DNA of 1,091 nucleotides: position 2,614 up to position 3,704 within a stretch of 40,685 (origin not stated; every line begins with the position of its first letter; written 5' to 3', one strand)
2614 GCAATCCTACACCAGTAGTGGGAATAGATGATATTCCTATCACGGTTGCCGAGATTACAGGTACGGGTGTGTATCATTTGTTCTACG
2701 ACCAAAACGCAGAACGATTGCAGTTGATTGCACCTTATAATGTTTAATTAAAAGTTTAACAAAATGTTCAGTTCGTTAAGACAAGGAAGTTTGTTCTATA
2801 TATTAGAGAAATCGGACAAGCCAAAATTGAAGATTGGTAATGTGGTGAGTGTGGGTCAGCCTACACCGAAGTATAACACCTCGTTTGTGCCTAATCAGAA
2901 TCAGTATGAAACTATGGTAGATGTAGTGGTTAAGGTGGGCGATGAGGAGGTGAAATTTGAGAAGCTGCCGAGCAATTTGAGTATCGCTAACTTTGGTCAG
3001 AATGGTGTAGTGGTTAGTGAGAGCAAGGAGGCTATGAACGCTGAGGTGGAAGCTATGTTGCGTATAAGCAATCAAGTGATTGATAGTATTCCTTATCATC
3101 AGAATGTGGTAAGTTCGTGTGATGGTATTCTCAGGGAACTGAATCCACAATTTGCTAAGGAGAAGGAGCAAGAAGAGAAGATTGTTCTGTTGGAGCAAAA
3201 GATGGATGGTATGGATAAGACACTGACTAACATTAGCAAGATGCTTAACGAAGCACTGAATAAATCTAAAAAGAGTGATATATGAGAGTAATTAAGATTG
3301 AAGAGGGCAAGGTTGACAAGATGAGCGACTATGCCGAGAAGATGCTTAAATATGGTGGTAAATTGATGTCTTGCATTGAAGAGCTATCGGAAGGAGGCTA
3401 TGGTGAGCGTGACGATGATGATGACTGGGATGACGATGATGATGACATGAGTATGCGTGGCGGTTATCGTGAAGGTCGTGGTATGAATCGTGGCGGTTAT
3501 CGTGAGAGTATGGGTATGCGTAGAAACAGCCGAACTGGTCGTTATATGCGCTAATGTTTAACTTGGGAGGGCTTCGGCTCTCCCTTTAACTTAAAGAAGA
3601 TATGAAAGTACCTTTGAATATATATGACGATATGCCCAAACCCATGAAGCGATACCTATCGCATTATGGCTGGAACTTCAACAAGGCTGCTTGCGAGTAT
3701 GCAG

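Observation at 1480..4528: Six-gene orphan operon between the lysis cassette and attP: candidate lysogenic-conversion, defence or unrecognised virion system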

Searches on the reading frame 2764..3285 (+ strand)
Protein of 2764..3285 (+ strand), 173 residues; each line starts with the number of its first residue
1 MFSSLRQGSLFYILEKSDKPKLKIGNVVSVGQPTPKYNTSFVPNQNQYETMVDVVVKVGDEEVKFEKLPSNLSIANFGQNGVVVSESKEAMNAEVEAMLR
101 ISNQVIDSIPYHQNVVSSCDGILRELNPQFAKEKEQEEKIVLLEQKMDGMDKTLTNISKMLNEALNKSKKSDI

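Call 5: search_protein_families(library=pfam, proteins=[window:2764-3285:+], max_evalue=1)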
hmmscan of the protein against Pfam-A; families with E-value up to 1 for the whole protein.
window:2764-3285:+ (173 aa): 1 family
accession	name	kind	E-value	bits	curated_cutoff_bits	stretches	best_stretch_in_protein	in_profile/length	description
PF21356.2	Vps27_GAT-like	-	0.17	12.6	27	0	132-168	14-50/71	Vacuolar protein sorting-associated protein 27, GAT-like domain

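Call 6: search_protein_families(library=phrogs, proteins=[window:2764-3285:+], max_evalue=1)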
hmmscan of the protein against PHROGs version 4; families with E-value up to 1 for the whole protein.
window:2764-3285:+ (173 aa): 4 families
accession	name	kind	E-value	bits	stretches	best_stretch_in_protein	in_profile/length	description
phrog_28898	-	unknown function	5.1e-38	131.8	1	1-159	1-161/181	-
phrog_7158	-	unknown function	0.00052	19.8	1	47-167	52-175/554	-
phrog_27619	-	unknown function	0.077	14.2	1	88-170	26-104/114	-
phrog_1193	-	other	0.43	11.6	1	133-161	22-51/76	hemolysin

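Call 9: search_protein_families(library=ncbifam, proteins=[window:2764-3285:+], max_evalue=1)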
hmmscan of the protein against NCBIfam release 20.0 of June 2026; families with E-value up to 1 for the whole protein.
window:2764-3285:+ (173 aa): 2 families
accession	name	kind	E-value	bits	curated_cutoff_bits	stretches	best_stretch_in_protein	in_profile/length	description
TIGR00741.1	yfiA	equivalog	0.0016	18.9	40.9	1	82-138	39-96/102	ribosome hibernation-promoting factor, HPF/YfiA family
NF006578.0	PRK09103.1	equivalog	0.051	11.6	813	1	36-166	572-694/761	class 1a ribonucleoside-diphosphate reductase subunit alpha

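Call 10: search_protein_families(library=padloc, proteins=[window:2764-3285:+], max_evalue=1)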
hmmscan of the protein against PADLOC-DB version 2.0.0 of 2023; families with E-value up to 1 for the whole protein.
window:2764-3285:+ (173 aa): 0 families

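Call 18: search_solved_structures(query=window:2764-3285:+, max_evalue=1)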
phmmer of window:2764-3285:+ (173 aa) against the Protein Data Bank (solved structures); distinct sequences matched with E-value up to 1: 1.
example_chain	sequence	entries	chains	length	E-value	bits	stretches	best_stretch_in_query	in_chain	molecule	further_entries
2ntx_A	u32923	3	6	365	0.16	15.3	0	84-130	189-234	Emb|CAB41934.1 | RHO OF PLANTS GUANINE NUCLEOTIDE EXCHANGE FACTOR 8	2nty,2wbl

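Call 26: search_dna_similar(query=window:2764-3285:+, collection=phages, mode=protein, max_rows=40, max_evalue=0.001)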
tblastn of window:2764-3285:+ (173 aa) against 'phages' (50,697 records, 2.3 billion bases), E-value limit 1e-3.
Records with a match: 17; places in all: 17; records where one place covers at least 80% of the query: 17.
Best place of each record, by identity: 60-80% 1; <60% 16.
By first word of the organism name: uncultured 9; Bacteriophage 4; Bacteroides 1; crAssphage 1; Dulem 1; phage 1.
By host as written in the record: - 15; Bacteroides uniformis MB20-41 1; Eulemur fulvus collaris 1.
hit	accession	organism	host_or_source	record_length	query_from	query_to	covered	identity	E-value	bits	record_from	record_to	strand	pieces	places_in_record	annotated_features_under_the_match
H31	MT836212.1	Bacteriophage sp.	human fecal samples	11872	1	168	97%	67.3%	6e-62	211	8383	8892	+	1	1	record has no annotation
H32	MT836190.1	Bacteriophage sp.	human fecal samples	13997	1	167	97%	50.0%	3e-36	137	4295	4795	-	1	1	record has no annotation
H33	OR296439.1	Bacteroides phage C3_41T2LP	Bacteroides uniformis MB20-41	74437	1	170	98%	48.8%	2e-36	138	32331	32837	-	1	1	hypothetical protein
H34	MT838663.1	Bacteriophage sp.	human fecal samples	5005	1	160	92%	41.4%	1e-25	107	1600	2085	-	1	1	record has no annotation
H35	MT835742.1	Bacteriophage sp.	human fecal samples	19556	1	157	91%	42.1%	5e-26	108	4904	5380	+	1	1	record has no annotation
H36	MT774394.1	uncultured phage cr271_1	pig feces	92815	1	163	94%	40.5%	8e-24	102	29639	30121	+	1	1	hypothetical protein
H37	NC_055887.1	uncultured phage cr271_1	pig feces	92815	1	163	94%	40.5%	8e-24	102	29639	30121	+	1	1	hypothetical protein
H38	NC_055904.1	uncultured phage cr273_1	pig feces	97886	1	161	93%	41.0%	6e-24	102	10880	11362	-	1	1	hypothetical protein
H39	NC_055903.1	uncultured phage cr272_1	pig feces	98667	1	161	93%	41.0%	6e-24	102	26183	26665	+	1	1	hypothetical protein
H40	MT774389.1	uncultured phage cr116_1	human feces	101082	1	159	92%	39.8%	4e-24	103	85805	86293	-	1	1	hypothetical protein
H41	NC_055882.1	uncultured phage cr116_1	human feces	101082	1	159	92%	39.8%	4e-24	103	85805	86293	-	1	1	hypothetical protein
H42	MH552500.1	crAssphage sp. isolate ctcc615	mouse tissue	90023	1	161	93%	38.2%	1e-18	88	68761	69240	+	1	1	hypothetical protein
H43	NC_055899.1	uncultured phage cr124_1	human feces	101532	2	164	94%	31.3%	6e-10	62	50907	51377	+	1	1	hypothetical protein (x2)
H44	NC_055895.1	uncultured phage cr7_1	human feces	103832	2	164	94%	30.7%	1e-9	61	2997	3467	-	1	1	hypothetical protein (x2)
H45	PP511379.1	Dulem virus 40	Eulemur fulvus collaris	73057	1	167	97%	29.9%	6e-14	74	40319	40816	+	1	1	hypothetical protein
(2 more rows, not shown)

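Call 34: find_homologous_proteins(query=window:2764-3285:+, max_evalue=0.001)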
Query window:2764-3285:+ (173 aa): 1043 proteins with E <= 0.001 among 1091 candidates; the best 120 are listed.
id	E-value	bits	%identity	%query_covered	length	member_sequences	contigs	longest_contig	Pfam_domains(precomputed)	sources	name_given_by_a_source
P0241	4.0e-103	360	99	100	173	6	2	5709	-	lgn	-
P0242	5.2e-98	343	92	100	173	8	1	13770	-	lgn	-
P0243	8.6e-95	333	91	100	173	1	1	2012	-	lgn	-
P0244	3.8e-90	318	89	98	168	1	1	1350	-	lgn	-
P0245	3.0e-87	308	85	98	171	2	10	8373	-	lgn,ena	-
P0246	6.2e-87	307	82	100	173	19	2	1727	-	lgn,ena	-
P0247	4.7e-85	301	80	100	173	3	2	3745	-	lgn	-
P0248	1.3e-83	297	79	100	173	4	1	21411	-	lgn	-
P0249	1.8e-83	296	82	98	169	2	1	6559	-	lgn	-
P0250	2.4e-83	296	77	100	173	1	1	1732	-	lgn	-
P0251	1.4e-78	280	76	100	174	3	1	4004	-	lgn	-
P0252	5.4e-76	272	74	100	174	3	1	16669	-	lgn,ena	-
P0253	8.0e-76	271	74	98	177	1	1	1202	-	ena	-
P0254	8.4e-76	271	74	98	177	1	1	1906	-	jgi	jgi:hypothetical protein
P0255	1.1e-75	271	74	98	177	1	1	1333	-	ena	-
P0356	2.0e-64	234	67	97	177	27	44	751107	-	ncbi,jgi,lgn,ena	jgi:hypothetical protein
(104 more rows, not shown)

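Call 37: search_protein_families(library=ncbifam, alignment_id=A2, max_evalue=0.1)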
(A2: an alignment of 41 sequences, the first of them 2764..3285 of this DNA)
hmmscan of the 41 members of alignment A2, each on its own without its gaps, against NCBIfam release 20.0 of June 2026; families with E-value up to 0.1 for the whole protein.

A. member 1, window:2764-3285:+ (173 aa): 2 families
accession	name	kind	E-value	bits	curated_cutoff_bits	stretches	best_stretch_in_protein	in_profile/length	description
TIGR00741.1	yfiA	equivalog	0.0016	18.9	40.9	1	82-138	39-96/102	ribosome hibernation-promoting factor, HPF/YfiA family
NF006578.0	PRK09103.1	equivalog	0.051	11.6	813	1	36-166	572-694/761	class 1a ribonucleoside-diphosphate reductase subunit alpha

B. families by the number of members that match (of 41 scanned): 7 families
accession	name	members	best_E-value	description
TIGR00741.1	yfiA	23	0.00013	ribosome hibernation-promoting factor, HPF/YfiA family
NF006578.0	PRK09103.1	6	0.0051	class 1a ribonucleoside-diphosphate reductase subunit alpha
NF049873.2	cytotoxin_MakE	1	0.021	alpha-pore-forming cytotoxin subunit MakE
NF047515.1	SpiroCoCo_C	1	0.031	SpiroCoCo family coiled-coil protein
NF041007.1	cell_div_CdvA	1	0.033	cell division protein CdvA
NF047909.1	CellAnchorMapZStrp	1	0.041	cell division site-positioning protein MapZ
NF043058.1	T4SS_LegC2C7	1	0.057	LegC2/C7 family Dot/Icm T4SS effector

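Call 45: predict_structure(alignment_id=A2)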
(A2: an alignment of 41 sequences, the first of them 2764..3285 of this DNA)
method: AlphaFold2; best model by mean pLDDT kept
length: 173 residues; sequences in the alignment: 41
mean_pLDDT: 83.1   pTM: 0.62
mean pLDDT of the five models: 83.1, 82.0, 81.8, 77.2, 75.8
residues with pLDDT >= 90: 76; 70-90: 77; 50-70: 11; < 50: 9
segments of 3 or more residues with pLDDT < 50: 39-41, 171-173
pLDDT, mean of each block of 10 residues (from residue 1): 90 91 94 71 56 93 91 82 91 93 94 93 82 77 76 80 70 41
secondary structure, 60 per line:
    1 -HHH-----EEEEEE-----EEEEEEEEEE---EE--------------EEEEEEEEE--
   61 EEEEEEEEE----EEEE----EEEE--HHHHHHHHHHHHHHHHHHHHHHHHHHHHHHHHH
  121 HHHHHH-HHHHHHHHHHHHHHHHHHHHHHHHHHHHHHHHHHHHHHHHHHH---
elements in order: E10-15 E21-30 E50-58 E61-69 E74-77 E82-85 H88-126 H128-170

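Call 47: fold_search(model_id=the predicted structure, library=pdb)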
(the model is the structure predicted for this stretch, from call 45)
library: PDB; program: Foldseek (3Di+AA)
matches with E <= 10: 340; with E <= 0.001: 0
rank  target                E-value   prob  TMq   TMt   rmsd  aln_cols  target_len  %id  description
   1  6yxx_AT               8.2e-02  0.75  0.24  0.28  15.1       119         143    8  State A of the Trypanosoma brucei mitoribosomal large subunit assembly intermediate (released 2020-10-14)
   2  4ic5_A                9.7e-02  0.72  0.25  0.21   9.3       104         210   14  Crystal structure of Deg5 (released 2013-05-01)
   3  8got                  1.2e-01  0.28  0.16  0.14  12.2       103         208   10  Crystal structure of wild-type protease 3C from Seneca Valley Virus (released 2023-05-24)
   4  8gph                  1.3e-01  0.25  0.16  0.14  12.2       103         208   10  Crystal structure of protease 3C (C160A mutant) from Seneca Valley Virus (released 2023-05-24)
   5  2wv4_A                1.4e-01  0.21  0.16  0.14  12.0       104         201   12  Crystal structure of foot-and-mouth disease virus 3C protease in complex with a decameric peptide corresponding to the (released 2009-10-27)
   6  6l0t_A                1.6e-01  0.23  0.17  0.14  12.3       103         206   11  Crystal structure of senecavirus A 3C protease (released 2020-09-30)
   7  6yfv_A                1.7e-01  0.35  0.21  0.18  11.6       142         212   16  Crystal structure of Mtr4-Red1 minimal complex from Chaetomium thermophilum (released 2021-05-05)
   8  4iuu_A                1.9e-01  0.75  0.22  0.28   6.5        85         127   10  Crystal structure of SHH1 SAWADEE domain in complex with H3K9me1 peptide (released 2013-05-01)
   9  6l0t_B                2.2e-01  0.28  0.16  0.14  11.9        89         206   10  Crystal structure of senecavirus A 3C protease (released 2020-09-30)
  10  4ic5_C                2.3e-01  0.54  0.25  0.21   9.3       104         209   14  Crystal structure of Deg5 (released 2013-05-01)
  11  6ywe_F                2.3e-01  0.51  0.17  0.15   9.4        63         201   11  The structure of the mitoribosome from Neurospora crassa in the P/E tRNA bound state (released 2020-11-11)
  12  3cs0_A                2.9e-01  0.20  0.21  0.11  10.4       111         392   14  Crystal structure of DegP24 (released 2008-05-27)
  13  7w8l_B                3.6e-01  0.57  0.21  0.17   8.0        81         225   14  Crystal Structure of Co-type nitrile hydratase mutant from Pseudonocardia thermophila - M46R (released 2022-08-24)
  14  6jjk_F                3.6e-01  0.23  0.19  0.11  10.2       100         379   13  Crystal structure of the DegP dodecamer with a modulator (released 2020-09-02)
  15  3stj_A                3.8e-01  0.23  0.20  0.13  10.2        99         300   12  Crystal structure of the protease + PDZ1 domain of DegQ from Escherichia coli (released 2011-07-27)
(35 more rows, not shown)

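Call 70: fold_search(model_id=the predicted structure, library=viral)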
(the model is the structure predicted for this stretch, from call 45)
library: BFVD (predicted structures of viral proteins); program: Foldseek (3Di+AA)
matches with E <= 10: 730; with E <= 0.001: 3
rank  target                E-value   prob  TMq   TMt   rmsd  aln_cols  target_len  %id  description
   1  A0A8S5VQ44            1.8e-08  1.00  0.55  0.55  16.1       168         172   22  (no name in the UniProt tables at hand)
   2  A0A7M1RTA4            3.9e-08  1.00  0.51  0.47   5.6       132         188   24  Uncharacterized protein [uncultured phage cr109_1]
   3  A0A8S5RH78            7.9e-06  1.00  0.42  0.69   3.6        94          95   41  Uncharacterized protein [virus sp. ctML55]
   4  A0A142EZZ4            7.4e-03  0.99  0.31  0.39   8.0       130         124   14  (no name in the UniProt tables at hand)
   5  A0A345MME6            1.1e-02  0.98  0.31  0.29  30.8       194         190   12  (no name in the UniProt tables at hand)
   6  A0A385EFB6            1.6e-02  0.99  0.34  0.43   7.5       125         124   10  Uncharacterized protein [Caulobacter phage CcrBL9]
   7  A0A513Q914            1.8e-02  0.51  0.16  0.18  11.6       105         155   12  Polyprotein (Fragment) [Teschovirus A]
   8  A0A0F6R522            2.4e-02  0.99  0.33  0.39  10.2       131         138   14  Uncharacterized protein [Sinorhizobium phage phiM9]
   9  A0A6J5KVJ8            2.4e-02  0.99  0.29  0.20   8.7       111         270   11  Uncharacterized protein [uncultured Caudovirales phage]
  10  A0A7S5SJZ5            2.7e-02  0.99  0.30  0.39   6.3       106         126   18  (no name in the UniProt tables at hand)
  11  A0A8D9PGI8            2.7e-02  0.97  0.31  0.41   8.2       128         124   12  (no name in the UniProt tables at hand)
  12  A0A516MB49            2.9e-02  1.00  0.30  0.45   4.1        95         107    9  (no name in the UniProt tables at hand)
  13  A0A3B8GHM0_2          2.9e-02  0.60  0.17  0.04  11.7        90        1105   11  (no name in the UniProt tables at hand)
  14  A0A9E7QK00            3.2e-02  0.75  0.20  0.28   6.6        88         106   16  (no name in the UniProt tables at hand)
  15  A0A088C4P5            3.4e-02  1.00  0.37  0.46   5.6       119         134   13  (no name in the UniProt tables at hand)
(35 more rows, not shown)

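Call 90: find_encoding_contigs(protein=P0356, flank=10000, max_places=3)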
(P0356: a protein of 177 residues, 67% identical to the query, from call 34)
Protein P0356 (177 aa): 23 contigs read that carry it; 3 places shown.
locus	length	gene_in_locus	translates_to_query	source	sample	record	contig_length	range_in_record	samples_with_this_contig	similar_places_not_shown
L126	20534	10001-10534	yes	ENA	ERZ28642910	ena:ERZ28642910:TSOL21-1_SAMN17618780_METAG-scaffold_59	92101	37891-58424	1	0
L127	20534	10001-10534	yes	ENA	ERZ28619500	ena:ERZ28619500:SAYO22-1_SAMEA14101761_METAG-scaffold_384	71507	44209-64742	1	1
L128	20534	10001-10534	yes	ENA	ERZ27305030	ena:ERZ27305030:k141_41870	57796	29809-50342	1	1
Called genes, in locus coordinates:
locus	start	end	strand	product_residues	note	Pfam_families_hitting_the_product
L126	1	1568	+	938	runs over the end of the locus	PF13229:Beta_helix (weak)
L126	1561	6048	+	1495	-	-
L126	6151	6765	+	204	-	-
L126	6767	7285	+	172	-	PF05838:Glyco_hydro_108, PF09374:PG_binding_3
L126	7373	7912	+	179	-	-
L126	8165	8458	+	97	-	-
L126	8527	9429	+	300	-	-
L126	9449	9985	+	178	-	-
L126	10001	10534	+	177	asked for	-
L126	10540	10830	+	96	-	-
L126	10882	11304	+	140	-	PF25223:DUF7841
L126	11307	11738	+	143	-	-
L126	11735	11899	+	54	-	-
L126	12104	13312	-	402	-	PF17293:Arm-DNA-bind_5, PF00589:Phage_integrase (faint), PF13102:Phage_int_SAM_5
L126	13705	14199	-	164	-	PF00885:DMRL_synthase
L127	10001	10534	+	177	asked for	-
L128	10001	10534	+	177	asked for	-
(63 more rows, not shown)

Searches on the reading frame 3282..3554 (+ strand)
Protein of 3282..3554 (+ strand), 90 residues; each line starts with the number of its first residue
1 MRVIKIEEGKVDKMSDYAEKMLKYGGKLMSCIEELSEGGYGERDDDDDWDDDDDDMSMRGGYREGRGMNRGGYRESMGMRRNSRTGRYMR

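Call 5: search_protein_families(library=pfam, proteins=[window:3282-3554:+], max_evalue=1)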
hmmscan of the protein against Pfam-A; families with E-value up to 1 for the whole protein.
window:3282-3554:+ (90 aa): 1 family
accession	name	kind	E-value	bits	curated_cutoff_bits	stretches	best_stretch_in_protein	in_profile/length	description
PF10074.15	RovC_DNA-bd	-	0.013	16.5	26.4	1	41-75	69-104/107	T6SS, Transcription factor, DNA binding domain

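Call 6: search_protein_families(library=phrogs, proteins=[window:3282-3554:+], max_evalue=1)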
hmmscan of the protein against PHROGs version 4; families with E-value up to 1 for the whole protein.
window:3282-3554:+ (90 aa): 0 families

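Call 9: search_protein_families(library=ncbifam, proteins=[window:3282-3554:+], max_evalue=1)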
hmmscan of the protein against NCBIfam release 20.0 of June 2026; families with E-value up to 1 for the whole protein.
window:3282-3554:+ (90 aa): 0 families

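Call 10: search_protein_families(library=padloc, proteins=[window:3282-3554:+], max_evalue=1)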
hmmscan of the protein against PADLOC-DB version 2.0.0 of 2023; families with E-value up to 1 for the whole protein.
window:3282-3554:+ (90 aa): 0 families
